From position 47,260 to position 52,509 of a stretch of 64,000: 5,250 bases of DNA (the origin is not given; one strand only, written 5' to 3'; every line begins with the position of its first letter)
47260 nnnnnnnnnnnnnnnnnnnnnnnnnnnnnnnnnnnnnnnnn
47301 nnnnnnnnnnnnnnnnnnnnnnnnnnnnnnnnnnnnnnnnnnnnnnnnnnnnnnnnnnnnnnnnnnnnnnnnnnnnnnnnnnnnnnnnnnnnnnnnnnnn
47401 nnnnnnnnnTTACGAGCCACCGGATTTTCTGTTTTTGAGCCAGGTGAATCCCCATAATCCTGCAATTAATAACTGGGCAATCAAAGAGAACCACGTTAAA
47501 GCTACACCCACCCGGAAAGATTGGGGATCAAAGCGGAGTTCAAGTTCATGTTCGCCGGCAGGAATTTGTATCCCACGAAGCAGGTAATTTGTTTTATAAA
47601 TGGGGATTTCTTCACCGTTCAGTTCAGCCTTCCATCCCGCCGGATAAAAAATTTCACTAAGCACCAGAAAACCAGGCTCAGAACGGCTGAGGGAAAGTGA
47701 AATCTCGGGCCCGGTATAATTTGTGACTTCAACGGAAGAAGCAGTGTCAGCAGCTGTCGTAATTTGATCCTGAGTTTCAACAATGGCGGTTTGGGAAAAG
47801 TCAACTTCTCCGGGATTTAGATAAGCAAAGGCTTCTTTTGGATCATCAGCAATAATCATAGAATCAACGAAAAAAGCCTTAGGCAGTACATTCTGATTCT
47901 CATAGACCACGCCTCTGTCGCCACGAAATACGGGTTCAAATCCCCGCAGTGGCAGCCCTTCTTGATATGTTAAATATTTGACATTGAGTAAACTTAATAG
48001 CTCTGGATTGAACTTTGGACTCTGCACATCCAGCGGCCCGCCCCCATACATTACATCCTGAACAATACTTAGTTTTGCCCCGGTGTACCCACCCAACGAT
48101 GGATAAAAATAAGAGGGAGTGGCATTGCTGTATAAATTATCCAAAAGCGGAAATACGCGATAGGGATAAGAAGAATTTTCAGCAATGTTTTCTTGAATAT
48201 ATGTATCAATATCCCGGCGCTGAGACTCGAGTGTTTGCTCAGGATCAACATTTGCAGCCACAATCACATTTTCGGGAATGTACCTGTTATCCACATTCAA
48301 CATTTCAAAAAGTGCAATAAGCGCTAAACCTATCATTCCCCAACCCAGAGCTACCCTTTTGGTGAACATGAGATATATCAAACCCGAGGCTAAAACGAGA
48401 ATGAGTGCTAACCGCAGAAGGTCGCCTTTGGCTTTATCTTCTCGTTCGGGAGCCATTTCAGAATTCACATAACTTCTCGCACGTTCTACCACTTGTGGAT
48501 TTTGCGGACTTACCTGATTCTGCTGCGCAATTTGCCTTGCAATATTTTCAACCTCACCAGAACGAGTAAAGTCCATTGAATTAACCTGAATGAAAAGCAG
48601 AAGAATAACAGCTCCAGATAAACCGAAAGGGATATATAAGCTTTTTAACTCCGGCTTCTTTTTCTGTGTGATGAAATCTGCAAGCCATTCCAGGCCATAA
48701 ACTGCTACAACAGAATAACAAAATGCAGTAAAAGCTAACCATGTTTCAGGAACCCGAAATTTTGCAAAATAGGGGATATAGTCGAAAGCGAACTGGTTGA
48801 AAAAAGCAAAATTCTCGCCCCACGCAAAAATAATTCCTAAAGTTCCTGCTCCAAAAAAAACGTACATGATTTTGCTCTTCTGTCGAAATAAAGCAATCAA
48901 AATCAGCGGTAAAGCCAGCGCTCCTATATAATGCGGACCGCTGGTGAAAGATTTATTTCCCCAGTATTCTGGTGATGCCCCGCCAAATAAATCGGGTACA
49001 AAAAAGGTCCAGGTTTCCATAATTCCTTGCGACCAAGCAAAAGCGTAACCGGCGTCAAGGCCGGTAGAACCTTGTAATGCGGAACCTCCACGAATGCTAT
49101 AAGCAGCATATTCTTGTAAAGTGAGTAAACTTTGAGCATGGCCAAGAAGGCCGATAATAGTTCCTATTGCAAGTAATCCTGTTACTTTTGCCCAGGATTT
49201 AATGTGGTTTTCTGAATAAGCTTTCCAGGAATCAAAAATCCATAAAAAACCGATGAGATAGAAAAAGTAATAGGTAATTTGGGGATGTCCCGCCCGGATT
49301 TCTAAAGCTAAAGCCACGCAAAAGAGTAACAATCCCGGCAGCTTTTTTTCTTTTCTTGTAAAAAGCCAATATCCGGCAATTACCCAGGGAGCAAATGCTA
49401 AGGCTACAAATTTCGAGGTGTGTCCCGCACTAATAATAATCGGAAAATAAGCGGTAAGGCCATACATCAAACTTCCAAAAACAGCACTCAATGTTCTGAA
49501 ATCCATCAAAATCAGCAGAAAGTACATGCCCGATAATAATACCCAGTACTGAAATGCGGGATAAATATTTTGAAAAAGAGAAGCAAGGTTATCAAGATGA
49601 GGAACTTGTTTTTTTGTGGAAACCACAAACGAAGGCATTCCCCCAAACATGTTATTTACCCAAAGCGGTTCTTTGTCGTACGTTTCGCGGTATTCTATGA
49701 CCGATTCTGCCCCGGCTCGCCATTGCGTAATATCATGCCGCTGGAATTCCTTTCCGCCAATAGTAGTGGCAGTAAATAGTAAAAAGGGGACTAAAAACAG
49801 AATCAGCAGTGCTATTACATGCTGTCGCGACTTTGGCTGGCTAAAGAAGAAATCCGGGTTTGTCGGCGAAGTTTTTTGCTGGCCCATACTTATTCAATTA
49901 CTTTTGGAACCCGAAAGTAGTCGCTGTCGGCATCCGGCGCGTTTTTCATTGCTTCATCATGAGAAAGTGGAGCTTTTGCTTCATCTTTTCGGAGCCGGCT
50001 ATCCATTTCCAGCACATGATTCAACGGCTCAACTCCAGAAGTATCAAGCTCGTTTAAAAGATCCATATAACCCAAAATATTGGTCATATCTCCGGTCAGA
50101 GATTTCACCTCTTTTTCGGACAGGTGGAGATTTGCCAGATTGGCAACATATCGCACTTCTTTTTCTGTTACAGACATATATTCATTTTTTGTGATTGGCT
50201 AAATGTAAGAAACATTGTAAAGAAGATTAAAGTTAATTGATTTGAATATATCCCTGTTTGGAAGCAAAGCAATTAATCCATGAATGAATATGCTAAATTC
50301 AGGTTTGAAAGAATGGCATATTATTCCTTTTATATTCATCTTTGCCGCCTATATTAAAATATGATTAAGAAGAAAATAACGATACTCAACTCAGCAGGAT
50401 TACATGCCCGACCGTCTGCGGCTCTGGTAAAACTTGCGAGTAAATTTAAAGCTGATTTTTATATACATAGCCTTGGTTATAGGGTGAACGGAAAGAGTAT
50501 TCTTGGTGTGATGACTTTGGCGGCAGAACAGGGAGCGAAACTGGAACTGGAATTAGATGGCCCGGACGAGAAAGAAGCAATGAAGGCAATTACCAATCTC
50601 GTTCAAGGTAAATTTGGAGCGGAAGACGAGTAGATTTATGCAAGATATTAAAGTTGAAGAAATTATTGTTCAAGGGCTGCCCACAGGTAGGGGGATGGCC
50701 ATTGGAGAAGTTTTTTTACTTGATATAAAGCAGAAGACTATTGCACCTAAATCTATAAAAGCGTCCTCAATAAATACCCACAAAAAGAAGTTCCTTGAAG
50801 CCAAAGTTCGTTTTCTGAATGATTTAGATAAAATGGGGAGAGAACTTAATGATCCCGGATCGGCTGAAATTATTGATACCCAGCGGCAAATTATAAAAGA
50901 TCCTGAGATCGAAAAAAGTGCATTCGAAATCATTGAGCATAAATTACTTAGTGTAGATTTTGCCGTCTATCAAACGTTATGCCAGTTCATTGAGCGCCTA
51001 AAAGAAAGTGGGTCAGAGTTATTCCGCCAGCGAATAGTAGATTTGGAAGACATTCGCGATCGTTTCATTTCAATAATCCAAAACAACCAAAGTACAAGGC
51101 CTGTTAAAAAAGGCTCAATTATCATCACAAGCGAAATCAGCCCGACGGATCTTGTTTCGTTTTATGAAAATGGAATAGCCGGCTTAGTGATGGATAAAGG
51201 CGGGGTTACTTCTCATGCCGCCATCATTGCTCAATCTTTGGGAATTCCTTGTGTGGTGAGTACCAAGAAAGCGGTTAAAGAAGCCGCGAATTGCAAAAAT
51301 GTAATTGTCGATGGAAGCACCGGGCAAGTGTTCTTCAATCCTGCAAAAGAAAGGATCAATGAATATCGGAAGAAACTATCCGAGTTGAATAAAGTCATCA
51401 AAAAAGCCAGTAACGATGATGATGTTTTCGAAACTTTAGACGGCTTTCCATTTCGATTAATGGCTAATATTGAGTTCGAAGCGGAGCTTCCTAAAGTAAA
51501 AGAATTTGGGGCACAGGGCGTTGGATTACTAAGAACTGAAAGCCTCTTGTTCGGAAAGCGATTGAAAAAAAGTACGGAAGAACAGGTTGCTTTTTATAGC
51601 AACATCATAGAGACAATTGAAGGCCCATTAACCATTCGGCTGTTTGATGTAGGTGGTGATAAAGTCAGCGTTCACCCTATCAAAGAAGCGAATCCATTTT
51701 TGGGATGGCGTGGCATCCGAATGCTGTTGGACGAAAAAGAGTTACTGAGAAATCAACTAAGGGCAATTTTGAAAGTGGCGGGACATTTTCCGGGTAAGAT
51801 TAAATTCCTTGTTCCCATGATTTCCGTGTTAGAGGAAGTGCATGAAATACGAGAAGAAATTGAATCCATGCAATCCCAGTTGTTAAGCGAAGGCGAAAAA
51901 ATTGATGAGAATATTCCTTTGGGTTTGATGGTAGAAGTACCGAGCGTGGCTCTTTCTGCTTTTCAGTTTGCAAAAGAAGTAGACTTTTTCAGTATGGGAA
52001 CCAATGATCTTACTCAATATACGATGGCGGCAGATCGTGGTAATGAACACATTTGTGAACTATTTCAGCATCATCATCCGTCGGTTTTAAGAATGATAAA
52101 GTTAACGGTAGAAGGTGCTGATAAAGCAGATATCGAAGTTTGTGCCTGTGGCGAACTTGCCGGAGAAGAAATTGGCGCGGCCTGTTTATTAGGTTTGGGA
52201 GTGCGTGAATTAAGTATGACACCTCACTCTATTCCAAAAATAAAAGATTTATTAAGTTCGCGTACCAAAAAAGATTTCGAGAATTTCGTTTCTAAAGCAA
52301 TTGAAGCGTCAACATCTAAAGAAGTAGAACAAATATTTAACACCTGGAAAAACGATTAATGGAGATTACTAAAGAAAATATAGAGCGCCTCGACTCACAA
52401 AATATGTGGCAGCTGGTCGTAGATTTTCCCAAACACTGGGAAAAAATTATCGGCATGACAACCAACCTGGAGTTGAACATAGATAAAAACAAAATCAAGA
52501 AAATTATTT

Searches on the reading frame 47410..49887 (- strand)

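Call 47: search_protein_families(library=pfam, proteins=[window:47410-49887:-], max_evalue=0.001)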
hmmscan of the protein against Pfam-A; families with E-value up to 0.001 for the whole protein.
window:47410-49887:- (825 aa): 1 family
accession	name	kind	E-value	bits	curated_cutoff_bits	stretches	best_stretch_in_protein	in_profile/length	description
PF09586.16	YfhO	-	1.1e-10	41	28.5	1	690-798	724-835/835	Bacterial membrane protein YfhO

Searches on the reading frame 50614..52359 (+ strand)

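Call 46: search_protein_families(library=pfam, proteins=[window:50614-52359:+], max_evalue=0.001)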
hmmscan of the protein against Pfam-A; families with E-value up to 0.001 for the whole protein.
window:50614-52359:+ (581 aa): 3 families
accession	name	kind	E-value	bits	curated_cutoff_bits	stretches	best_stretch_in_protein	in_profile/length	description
PF02896.24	PEP-utilizers_C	-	9.6e-89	297.8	22.8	1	272-549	12-290/293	PEP-utilising enzyme, PEP-binding domain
PF00391.29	PEP-utilizers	-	5.8e-21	74.3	23.1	1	165-237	2-72/72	PEP-utilising enzyme, mobile domain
PF05524.18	PEP-utilisers_N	-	1.4e-16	61.2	24.4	1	20-140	1-121/121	PEP-utilising enzyme, N-terminal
